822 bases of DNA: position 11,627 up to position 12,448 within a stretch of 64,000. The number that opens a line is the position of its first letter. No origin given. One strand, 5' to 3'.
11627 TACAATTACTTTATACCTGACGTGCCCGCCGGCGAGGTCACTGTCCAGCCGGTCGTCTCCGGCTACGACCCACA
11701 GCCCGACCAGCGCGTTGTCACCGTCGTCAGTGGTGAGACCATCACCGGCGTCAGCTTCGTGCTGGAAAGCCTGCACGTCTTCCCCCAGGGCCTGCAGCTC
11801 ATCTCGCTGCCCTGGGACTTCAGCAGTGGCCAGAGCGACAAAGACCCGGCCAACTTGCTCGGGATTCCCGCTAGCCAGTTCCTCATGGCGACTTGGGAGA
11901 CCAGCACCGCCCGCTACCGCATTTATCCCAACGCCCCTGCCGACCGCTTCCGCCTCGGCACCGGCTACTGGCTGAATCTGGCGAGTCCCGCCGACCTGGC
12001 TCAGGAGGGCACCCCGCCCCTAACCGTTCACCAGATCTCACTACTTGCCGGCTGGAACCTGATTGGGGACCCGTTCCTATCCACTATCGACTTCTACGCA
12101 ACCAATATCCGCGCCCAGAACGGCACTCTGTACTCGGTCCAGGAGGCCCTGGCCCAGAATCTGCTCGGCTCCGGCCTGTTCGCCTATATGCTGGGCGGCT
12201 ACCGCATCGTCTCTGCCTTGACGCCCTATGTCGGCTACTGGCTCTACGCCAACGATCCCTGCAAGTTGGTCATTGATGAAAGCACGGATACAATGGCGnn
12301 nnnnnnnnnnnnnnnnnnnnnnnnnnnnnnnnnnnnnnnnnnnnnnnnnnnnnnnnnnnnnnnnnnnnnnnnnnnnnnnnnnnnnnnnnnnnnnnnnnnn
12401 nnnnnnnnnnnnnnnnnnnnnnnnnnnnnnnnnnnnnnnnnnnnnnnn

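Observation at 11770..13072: ~430-aa tripartite C-terminal tail shared by three otherwise unrelated secreted proteins (also 18455-19850 and 21395-22737)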

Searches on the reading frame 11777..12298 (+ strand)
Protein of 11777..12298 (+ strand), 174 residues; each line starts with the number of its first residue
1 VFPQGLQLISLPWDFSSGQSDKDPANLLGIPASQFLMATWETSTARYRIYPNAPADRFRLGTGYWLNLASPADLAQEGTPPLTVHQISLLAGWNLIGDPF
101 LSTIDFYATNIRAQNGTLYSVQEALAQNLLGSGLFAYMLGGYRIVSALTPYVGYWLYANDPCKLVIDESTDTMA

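Call 53: predict_structure(alignment_id=A5)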
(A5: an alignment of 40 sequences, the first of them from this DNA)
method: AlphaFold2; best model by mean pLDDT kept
length: 174 residues; sequences in the alignment: 40
mean_pLDDT: 95.5   pTM: 0.90
mean pLDDT of the five models: 95.5, 95.2, 94.6, 92.6, 91.6
residues with pLDDT >= 90: 162; 70-90: 7; 50-70: 5; < 50: 0
segments of 3 or more residues with pLDDT < 50: none
pLDDT, mean of each block of 10 residues (from residue 1): 97 86 93 98 98 97 98 95 97 98 97 98 98 96 98 98 96 59
secondary structure, 60 per line:
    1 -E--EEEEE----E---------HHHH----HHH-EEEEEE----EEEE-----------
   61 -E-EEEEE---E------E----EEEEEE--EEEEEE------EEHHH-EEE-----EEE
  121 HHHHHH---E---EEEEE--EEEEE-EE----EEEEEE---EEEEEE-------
elements in order: E5-9 H24-27 E36-41 E46-49 E64-68 E84-89 E92-97 E110-112 E118-120 H121-126 E134-138 E141-145 E153-158 E162-167

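Call 65: find_homologous_proteins(query=A5, max_evalue=0.00001)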
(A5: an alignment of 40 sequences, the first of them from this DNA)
Query A5 (40 sequences) (174 aa, profile of the alignment): 38 proteins with E <= 0.00001 among 2496 candidates.
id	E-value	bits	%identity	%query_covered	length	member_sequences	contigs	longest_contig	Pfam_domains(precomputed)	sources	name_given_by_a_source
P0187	5.9e-39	151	37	96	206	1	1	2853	-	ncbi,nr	ncbi:MAG: hypothetical protein M3Y13_05220, partial [Armatimonadota bacterium]|nr:hypothetical prote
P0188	1.3e-37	147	33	99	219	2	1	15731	-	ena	-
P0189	4.0e-36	142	32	95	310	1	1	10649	PF13620.13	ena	-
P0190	3.4e-34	136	37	93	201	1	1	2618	-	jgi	jgi:hypothetical protein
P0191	3.8e-32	129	35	91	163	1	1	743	-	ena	-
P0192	1.2e-29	121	32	70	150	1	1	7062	-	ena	-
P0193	3.4e-28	116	35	73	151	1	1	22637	-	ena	-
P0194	6.0e-28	116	34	95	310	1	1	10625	PF13620.13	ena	-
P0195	1.8e-27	114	50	87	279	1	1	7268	-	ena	-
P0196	3.1e-23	100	24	76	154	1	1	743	-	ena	-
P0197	4.1e-23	100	38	61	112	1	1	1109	-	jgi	jgi:hypothetical protein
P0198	1.1e-18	85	43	22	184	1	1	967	-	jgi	jgi:hypothetical protein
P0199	1.5e-18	85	33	70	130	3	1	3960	-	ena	-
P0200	1.6e-16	79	27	90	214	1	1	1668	PF24684.2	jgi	jgi:hypothetical protein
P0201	3.3e-14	71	43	25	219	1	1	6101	-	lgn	-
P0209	6.2e-9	54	27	57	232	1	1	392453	-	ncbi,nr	ncbi:MAG: hypothetical protein JST22_01760 [Bacteroidetes bacterium]|nr:hypothetical protein [Bacter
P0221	2.9e-7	48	29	53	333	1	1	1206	PF00963.25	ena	-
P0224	3.5e-6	45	29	51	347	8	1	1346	PF05935.18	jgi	-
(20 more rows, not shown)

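Call 71: fold_search(model_id=the predicted structure, library=viral)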
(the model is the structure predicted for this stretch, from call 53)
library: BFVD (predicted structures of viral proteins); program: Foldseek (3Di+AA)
matches with E <= 10: 607; with E <= 0.001: 1
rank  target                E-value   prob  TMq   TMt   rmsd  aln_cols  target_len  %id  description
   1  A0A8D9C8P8            1.8e-04  1.00  0.56  0.19   6.6       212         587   16  Putative hemin binding protein [uncultured marine phage]
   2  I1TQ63                7.0e-02  0.09  0.16  0.09  32.8       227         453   10  (no name in the UniProt tables at hand)
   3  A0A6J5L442            7.4e-02  0.16  0.18  0.15  16.2       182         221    8  Uncharacterized protein [uncultured Caudovirales phage]
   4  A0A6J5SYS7            9.7e-02  0.06  0.16  0.10  15.8       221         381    8  Uncharacterized protein [uncultured Caudovirales phage]
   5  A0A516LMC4            1.1e-01  0.08  0.16  0.06  24.9       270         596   11  (no name in the UniProt tables at hand)
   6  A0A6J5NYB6            1.1e-01  0.08  0.17  0.14  13.8       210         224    8  Uncharacterized protein [uncultured Caudovirales phage]
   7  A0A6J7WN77            1.3e-01  0.04  0.12  0.05  16.5       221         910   14  Uncharacterized protein [uncultured Caudovirales phage]
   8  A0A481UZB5            1.7e-01  0.08  0.18  0.10  18.1       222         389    9  (no name in the UniProt tables at hand)
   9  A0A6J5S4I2            1.7e-01  0.06  0.14  0.13  17.0       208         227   12  Uncharacterized protein [uncultured Caudovirales phage]
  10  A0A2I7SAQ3            1.8e-01  0.08  0.16  0.05  17.3       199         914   14  (no name in the UniProt tables at hand)
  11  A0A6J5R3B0            2.5e-01  0.02  0.11  0.07  18.6       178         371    9  Uncharacterized protein [uncultured Caudovirales phage]
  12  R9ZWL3                2.7e-01  0.15  0.19  0.19   7.5       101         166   15  Cupin domain containing protein [Cellulophaga phage phi17:2]
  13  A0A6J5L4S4            2.7e-01  0.10  0.19  0.19  17.0       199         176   11  Uncharacterized protein [uncultured Caudovirales phage]
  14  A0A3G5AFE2            2.8e-01  0.11  0.22  0.18  21.1       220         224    9  Cupin [Solivirus sp.]
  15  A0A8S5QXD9            2.8e-01  0.09  0.17  0.10  13.6       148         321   11  Distal tail protein [Siphoviridae sp. cttWj13]
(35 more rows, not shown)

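Call 96: search_protein_families(library=pfam, proteins=[P0200, P0221, P0224, P0209], max_evalue=0.01)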
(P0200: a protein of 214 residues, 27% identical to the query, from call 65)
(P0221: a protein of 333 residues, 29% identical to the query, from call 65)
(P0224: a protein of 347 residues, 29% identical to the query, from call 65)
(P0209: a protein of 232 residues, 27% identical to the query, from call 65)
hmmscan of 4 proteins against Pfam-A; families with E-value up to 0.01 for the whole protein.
P0200 (214 aa): 1 family
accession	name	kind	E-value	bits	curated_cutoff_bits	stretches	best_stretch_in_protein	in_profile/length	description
PF24684.1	Vgb_lyase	-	7.2e-09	35.3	50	1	10-44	94-128/290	Virginiamycin B lyase family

P0221 (333 aa): 1 family
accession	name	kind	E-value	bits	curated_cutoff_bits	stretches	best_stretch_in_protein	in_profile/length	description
PF00963.24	Cohesin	-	2.4e-06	28.2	24.1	1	30-121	1-99/139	Cohesin domain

P0224 (347 aa): 1 family
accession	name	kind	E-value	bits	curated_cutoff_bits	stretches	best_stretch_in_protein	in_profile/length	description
PF05935.17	Arylsulfotrans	-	4.5e-09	36.2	24.2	1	1-102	175-270/374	Arylsulfotransferase (ASST)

P0209 (232 aa): 0 families
